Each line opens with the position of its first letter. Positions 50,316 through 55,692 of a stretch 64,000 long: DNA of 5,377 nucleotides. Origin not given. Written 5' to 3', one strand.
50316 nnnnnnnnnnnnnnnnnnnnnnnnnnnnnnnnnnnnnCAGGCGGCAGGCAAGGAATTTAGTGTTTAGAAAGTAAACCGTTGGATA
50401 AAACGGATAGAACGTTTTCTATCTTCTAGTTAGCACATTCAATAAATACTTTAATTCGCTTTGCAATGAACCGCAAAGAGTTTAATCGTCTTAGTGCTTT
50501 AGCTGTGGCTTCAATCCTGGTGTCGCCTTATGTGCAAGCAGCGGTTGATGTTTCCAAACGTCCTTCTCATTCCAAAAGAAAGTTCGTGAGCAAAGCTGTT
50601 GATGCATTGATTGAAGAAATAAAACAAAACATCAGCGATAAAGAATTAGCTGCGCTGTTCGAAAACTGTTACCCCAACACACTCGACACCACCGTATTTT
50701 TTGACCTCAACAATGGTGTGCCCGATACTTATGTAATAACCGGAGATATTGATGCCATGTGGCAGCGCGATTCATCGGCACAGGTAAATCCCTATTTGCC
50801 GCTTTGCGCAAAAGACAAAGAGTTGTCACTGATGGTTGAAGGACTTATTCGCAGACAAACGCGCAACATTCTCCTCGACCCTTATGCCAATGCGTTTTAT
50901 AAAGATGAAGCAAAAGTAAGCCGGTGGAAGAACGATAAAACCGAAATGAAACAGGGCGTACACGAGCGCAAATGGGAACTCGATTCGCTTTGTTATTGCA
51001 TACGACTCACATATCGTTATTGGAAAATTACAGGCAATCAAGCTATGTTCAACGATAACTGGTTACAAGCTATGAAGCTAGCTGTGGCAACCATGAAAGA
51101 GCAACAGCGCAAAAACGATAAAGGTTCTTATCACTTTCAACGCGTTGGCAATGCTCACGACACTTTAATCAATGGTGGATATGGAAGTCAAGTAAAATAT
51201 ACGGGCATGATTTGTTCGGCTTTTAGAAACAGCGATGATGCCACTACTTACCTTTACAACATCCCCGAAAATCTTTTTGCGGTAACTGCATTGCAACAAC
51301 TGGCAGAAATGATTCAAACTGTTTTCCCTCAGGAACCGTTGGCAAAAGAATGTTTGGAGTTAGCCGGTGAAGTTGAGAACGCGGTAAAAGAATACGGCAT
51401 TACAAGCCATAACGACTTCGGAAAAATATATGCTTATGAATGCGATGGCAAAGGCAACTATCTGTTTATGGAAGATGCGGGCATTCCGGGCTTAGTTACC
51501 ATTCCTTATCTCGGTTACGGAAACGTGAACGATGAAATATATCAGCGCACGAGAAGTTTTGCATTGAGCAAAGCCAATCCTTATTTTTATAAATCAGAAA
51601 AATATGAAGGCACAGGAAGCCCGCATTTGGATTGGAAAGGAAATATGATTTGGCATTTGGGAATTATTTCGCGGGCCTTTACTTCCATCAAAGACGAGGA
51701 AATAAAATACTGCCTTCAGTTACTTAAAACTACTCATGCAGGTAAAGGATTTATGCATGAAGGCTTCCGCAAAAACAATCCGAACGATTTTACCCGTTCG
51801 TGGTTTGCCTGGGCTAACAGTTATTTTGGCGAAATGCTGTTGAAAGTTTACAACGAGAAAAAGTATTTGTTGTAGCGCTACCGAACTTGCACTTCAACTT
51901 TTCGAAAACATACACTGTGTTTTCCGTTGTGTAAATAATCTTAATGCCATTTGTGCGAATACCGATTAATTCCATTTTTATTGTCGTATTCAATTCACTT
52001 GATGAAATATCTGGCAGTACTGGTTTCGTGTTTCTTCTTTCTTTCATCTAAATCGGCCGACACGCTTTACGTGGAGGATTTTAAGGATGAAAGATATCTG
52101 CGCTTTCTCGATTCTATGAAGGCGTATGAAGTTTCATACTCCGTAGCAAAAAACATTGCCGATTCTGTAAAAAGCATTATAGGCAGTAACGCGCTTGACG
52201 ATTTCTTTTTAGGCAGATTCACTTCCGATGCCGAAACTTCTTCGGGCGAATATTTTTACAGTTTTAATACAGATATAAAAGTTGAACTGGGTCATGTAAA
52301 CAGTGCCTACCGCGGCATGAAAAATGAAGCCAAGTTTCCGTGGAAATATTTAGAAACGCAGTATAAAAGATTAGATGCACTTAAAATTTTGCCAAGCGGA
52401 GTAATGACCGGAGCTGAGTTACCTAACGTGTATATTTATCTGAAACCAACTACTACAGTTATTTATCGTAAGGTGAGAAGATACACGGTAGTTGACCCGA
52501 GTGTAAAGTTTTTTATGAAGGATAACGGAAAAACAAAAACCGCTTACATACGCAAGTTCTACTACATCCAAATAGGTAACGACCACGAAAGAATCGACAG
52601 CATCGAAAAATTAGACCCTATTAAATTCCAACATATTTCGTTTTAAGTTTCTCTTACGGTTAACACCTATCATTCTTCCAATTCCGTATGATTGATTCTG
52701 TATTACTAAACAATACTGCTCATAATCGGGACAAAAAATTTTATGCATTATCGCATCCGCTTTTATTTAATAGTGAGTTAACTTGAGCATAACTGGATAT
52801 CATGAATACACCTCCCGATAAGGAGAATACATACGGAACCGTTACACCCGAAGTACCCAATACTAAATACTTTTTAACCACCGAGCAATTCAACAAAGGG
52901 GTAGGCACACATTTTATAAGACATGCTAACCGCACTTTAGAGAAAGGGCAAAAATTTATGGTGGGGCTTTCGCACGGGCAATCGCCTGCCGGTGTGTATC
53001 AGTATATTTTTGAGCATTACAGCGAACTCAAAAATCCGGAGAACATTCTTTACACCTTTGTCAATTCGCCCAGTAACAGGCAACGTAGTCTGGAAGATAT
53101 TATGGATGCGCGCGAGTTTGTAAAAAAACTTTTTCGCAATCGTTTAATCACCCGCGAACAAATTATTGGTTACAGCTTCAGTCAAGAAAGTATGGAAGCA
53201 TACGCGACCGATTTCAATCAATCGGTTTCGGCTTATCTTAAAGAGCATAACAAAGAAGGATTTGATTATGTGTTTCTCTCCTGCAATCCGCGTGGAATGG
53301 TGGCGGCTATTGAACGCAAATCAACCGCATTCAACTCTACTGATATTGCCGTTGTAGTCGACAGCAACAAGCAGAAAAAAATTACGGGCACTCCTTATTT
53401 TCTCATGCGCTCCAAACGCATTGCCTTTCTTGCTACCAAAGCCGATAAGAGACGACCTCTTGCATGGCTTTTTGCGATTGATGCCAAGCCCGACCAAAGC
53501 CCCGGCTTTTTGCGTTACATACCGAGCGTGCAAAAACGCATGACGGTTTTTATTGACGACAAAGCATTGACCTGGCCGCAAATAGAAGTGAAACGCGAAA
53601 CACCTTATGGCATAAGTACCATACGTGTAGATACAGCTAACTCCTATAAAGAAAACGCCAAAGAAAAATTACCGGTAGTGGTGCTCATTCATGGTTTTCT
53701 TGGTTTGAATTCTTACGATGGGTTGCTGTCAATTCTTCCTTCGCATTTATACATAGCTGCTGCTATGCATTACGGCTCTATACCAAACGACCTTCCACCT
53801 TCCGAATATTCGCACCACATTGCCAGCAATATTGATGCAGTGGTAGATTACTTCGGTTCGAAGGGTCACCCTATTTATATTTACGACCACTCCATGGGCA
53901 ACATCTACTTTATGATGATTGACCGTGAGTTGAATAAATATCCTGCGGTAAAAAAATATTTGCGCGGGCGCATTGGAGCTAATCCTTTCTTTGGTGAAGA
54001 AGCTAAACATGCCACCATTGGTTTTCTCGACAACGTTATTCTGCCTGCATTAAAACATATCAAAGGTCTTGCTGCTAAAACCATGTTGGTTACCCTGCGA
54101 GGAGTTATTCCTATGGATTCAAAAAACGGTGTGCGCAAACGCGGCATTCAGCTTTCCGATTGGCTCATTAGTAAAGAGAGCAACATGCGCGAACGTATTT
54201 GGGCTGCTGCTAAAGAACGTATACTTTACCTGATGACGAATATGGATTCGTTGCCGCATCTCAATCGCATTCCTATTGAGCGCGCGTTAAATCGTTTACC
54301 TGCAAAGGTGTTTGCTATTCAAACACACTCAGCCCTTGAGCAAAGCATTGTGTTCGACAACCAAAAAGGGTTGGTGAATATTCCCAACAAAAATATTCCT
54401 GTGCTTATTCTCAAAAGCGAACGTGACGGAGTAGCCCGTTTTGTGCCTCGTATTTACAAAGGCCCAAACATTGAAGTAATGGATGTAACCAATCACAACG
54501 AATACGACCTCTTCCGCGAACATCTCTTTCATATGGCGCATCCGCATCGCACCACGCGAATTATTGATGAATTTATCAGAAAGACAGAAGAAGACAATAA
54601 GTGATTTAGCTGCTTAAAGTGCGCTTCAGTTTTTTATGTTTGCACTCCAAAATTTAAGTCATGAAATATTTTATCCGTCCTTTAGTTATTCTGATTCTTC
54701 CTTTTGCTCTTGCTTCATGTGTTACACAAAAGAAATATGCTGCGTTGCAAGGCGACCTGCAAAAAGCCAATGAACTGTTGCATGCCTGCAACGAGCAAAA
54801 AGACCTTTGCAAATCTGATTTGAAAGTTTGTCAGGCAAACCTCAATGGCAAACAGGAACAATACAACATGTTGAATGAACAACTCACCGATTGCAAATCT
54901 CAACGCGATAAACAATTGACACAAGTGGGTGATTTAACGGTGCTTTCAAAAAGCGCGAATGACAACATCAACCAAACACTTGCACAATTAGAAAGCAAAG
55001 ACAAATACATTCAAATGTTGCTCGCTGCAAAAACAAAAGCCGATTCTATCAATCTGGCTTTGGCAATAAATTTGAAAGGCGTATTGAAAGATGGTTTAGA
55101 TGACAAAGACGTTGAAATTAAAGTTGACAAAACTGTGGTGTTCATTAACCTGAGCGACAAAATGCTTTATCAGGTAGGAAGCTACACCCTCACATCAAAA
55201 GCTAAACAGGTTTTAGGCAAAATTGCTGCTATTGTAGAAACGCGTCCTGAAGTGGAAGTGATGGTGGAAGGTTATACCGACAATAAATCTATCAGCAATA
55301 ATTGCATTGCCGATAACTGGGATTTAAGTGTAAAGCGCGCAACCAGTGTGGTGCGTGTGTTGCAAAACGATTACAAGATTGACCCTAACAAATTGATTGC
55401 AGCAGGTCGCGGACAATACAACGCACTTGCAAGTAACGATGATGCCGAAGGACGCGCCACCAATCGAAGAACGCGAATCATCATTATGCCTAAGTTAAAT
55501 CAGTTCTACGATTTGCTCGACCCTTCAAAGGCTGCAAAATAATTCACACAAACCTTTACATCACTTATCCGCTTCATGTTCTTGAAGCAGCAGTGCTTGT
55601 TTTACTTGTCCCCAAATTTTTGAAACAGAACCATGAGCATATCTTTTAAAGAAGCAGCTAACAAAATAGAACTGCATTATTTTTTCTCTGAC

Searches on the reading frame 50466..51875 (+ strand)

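Call 48: search_protein_families(library=pfam, proteins=[window:50466-51875:+], max_evalue=0.00001)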
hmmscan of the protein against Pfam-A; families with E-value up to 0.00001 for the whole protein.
window:50466-51875:+ (469 aa): 1 family
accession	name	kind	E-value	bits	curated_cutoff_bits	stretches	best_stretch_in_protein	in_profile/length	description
PF06824.17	Glyco_hydro_125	-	7.7e-154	513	23.4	1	58-459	1-414/414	Metal-independent alpha-mannosidase (GH125)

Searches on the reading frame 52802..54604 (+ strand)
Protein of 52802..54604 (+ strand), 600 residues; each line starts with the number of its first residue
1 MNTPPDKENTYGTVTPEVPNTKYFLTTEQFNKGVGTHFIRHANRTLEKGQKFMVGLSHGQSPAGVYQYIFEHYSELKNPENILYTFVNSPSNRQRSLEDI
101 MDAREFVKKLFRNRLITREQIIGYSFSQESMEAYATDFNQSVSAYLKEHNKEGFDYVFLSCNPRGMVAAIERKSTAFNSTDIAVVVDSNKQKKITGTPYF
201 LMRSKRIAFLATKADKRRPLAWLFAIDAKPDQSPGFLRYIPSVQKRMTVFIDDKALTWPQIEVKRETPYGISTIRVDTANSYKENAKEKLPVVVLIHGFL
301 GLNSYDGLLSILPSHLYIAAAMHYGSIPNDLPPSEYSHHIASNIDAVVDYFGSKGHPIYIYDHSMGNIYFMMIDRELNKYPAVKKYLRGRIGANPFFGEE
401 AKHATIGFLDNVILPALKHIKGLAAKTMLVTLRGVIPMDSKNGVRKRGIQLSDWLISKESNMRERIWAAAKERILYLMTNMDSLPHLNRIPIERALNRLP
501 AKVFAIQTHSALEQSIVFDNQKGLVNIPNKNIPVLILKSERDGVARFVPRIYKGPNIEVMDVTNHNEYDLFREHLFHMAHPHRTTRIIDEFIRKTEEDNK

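Call 48: search_protein_families(library=pfam, proteins=[window:52802-54604:+], max_evalue=0.00001)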
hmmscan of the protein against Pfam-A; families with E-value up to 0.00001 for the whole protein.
window:52802-54604:+ (600 aa): 1 family
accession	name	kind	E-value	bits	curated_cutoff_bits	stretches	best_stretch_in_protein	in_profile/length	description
PF01182.26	Glucosamine_iso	-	3.3e-11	43.9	27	1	28-234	4-212/225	Glucosamine-6-phosphate isomerases/6-phosphogluconolactonase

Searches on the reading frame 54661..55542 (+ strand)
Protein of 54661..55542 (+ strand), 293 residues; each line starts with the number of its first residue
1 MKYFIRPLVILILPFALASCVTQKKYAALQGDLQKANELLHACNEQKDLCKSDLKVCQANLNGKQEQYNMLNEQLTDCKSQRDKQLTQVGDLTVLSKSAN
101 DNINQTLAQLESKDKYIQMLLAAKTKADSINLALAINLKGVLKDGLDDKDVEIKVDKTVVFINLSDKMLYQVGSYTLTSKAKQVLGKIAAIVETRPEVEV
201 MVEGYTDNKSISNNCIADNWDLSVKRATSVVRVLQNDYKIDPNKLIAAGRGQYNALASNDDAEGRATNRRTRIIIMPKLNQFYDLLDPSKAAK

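Call 48: search_protein_families(library=pfam, proteins=[window:54661-55542:+], max_evalue=0.00001)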
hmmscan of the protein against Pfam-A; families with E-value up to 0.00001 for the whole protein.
window:54661-55542:+ (293 aa): 1 family
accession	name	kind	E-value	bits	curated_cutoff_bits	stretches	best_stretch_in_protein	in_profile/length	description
PF00691.25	OmpA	-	1.1e-18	67.9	27.2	1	170-269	2-98/98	OmpA family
